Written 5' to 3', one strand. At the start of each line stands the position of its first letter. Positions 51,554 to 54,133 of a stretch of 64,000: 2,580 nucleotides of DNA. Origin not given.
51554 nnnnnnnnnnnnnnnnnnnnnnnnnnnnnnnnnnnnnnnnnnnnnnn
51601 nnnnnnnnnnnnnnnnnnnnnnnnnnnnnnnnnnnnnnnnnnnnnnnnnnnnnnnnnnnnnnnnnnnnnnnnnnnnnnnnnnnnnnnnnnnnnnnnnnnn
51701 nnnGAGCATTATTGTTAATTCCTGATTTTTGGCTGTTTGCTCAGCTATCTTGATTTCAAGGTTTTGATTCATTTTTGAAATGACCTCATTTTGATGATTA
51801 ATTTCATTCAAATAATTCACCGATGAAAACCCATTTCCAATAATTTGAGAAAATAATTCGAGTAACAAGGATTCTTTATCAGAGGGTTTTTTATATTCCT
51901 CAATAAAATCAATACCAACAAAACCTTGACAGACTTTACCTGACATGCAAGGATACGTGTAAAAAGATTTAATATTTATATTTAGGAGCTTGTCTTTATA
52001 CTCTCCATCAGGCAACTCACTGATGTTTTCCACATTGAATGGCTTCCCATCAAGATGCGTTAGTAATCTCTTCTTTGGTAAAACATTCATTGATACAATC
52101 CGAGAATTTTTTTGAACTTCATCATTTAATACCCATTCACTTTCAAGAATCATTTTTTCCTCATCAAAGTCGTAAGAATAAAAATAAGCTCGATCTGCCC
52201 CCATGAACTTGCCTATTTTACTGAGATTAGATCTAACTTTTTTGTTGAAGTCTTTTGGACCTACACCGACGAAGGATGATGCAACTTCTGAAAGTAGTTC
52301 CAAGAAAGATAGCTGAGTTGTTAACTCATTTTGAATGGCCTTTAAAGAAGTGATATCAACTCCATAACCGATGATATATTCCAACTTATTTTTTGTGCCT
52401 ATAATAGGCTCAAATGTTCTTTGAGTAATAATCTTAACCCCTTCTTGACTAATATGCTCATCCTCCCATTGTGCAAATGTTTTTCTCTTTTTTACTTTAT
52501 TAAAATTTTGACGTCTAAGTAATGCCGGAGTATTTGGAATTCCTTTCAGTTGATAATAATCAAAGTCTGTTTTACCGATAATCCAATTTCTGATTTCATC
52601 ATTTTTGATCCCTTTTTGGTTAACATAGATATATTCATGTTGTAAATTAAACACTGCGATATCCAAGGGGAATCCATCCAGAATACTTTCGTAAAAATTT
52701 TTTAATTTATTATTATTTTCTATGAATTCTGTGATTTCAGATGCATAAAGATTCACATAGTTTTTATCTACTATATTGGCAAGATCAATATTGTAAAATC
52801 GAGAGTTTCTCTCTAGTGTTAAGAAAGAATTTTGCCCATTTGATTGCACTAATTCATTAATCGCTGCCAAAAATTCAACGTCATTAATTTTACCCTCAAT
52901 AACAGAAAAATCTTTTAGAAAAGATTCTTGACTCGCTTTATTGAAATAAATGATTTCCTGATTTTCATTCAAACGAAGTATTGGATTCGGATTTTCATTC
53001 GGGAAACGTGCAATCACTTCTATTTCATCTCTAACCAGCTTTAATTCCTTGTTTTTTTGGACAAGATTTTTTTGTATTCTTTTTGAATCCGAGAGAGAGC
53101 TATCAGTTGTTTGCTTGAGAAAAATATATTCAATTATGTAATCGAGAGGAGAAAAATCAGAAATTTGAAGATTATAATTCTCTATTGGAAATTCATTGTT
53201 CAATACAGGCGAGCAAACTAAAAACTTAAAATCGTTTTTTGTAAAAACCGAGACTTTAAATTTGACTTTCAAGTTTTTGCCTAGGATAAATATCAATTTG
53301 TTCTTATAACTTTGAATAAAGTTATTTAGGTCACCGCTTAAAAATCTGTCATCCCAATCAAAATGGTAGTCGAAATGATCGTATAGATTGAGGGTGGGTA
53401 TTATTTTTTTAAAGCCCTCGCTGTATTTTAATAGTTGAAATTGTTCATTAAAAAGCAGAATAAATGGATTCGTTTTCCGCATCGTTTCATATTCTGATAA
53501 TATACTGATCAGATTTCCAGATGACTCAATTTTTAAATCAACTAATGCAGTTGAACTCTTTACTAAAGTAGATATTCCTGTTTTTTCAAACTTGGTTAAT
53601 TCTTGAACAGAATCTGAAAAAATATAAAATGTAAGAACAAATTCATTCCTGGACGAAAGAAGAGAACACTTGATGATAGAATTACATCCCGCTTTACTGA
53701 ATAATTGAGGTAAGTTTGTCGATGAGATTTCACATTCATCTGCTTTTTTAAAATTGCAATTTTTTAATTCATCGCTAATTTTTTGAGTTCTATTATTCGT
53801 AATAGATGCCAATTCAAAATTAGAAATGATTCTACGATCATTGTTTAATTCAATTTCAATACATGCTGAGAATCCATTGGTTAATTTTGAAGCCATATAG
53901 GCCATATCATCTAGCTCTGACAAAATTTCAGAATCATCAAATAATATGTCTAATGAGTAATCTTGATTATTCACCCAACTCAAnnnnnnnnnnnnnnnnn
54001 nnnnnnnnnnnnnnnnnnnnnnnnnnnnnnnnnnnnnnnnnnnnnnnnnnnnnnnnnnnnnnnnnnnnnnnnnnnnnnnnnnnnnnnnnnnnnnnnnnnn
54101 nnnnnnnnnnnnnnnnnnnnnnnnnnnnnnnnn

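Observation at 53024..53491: Kinase segment resembling the H-NOX-associated (HNOBA / H-NOXA) domain of animal soluble guanylate cyclases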

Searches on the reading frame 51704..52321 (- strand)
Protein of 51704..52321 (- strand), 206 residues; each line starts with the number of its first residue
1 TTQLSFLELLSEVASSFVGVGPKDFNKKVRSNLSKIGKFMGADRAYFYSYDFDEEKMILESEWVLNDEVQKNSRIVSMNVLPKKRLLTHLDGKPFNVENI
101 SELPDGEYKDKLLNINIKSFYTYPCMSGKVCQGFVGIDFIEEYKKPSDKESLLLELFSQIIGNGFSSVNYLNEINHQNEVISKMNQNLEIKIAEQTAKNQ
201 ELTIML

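Call 73: search_protein_families(library=pfam, proteins=[window:51704-52321:-], max_evalue=1)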
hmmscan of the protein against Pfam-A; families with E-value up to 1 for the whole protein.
window:51704-52321:- (206 aa): 2 families
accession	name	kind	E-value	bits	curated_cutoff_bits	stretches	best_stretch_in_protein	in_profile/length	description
PF01590.32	GAF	-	0.036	15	22.4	1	33-162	10-130/133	GAF domain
PF02370.21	M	-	0.23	12.5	20.8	1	185-203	3-21/21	M protein repeat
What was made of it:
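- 51836..52225 (-): GAF-like domain before the kinase core (residues 587-716). GAF PF01590 E=0.036 over profile positions 10-130 of 133 (call 73).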

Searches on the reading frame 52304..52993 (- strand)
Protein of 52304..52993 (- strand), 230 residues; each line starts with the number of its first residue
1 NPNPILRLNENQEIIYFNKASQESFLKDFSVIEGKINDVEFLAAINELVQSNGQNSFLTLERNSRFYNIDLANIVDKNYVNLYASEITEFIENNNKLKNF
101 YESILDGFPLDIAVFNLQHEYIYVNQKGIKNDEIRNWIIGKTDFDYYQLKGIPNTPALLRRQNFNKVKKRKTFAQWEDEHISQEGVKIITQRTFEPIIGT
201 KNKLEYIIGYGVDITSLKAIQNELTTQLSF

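Call 73: search_protein_families(library=pfam, proteins=[window:52304-52993:-], max_evalue=1)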
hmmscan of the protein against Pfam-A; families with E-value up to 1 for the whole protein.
window:52304-52993:- (230 aa): 3 families
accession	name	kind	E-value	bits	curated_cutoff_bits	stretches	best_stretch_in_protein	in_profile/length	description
PF08448.16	PAS_4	-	0.00011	22.8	23.1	2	2-36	5-39/110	PAS fold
PF13426.13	PAS_9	-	0.014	16.1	27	1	117-215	9-102/103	PAS domain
PF13188.13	PAS_8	-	0.15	12.4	21.8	0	2-21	11-30/65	PAS domain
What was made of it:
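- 52664..52993 (-): PAS domain with the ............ N-cap (residues 331-440). PAS_4 22.8 bits against a cutoff of 23.1, E=1e-4 (call 73).
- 52349..52645 (-): Second PAS domain (residues 447-545). PAS_9 E=0.014, covering profile positions 9-102 of 103 (call 73).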

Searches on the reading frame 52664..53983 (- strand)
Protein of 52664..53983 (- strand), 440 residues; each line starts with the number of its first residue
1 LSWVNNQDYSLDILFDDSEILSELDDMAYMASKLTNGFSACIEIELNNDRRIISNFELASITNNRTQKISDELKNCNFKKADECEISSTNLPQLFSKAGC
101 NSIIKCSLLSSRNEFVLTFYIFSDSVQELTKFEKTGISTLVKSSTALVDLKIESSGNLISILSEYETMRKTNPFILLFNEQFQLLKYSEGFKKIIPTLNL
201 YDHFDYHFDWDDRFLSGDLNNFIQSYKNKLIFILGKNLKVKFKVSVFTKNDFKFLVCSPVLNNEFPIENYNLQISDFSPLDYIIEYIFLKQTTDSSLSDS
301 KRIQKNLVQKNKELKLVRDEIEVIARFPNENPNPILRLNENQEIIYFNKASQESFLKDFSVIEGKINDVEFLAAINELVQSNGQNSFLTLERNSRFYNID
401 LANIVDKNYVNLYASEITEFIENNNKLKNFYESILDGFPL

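Call 5: search_solved_structures(query=window:52964-53983:-, max_evalue=10, show_alignments=5)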
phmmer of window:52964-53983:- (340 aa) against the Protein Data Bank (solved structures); distinct sequences matched with E-value up to 10: 1.
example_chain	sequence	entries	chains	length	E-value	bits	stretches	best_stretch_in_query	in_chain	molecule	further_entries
5i4z_A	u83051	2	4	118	0.54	12.6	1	111-175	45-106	Myc proto-oncogene protein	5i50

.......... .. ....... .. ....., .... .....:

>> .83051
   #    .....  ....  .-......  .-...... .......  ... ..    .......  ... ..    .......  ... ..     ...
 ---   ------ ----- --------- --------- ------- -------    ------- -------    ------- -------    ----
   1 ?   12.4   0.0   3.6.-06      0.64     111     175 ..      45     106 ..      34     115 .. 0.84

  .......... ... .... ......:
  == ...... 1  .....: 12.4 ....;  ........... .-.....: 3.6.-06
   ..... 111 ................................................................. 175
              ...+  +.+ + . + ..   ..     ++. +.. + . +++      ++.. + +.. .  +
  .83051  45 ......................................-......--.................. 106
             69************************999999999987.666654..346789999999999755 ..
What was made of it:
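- Tried and rejected: phmmer of kinase residues 1-340 against PDB sequences gave only a chance Myc hit (call 5).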

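Call 6: find_homologous_proteins(query=window:52784-53983:-, max_evalue=0.001)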
Query window:52784-53983:-: 4846 candidates shared short words with the query, none scored E <= 0.001.
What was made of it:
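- Tried and rejected: A word-indexed homologue search with residues 1-400 found nothing (call 6).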

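Call 8: find_related_loci(query=window:52664-53983:-, collection=genome_contigs, flank=6000)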
Query window:52664-53983:- (440 aa) in genome_contigs; peptide patterns used: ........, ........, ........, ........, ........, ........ (x = any residue, [..] = any of these).
90 stretches matched a pattern, but none encodes a relative of the query by tblastn (E <= 1e-3).
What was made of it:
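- Tried and rejected: A single-sequence scan of genome_contigs found no relative (call 8).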

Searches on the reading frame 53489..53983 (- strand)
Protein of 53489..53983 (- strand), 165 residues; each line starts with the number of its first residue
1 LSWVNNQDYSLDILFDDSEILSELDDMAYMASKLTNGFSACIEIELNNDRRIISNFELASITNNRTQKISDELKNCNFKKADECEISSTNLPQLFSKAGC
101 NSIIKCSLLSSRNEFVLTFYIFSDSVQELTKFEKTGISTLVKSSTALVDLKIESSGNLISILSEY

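Call 73: search_protein_families(library=pfam, proteins=[window:53489-53983:-], max_evalue=1)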
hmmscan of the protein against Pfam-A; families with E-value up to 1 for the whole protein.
window:53489-53983:- (165 aa): 0 families
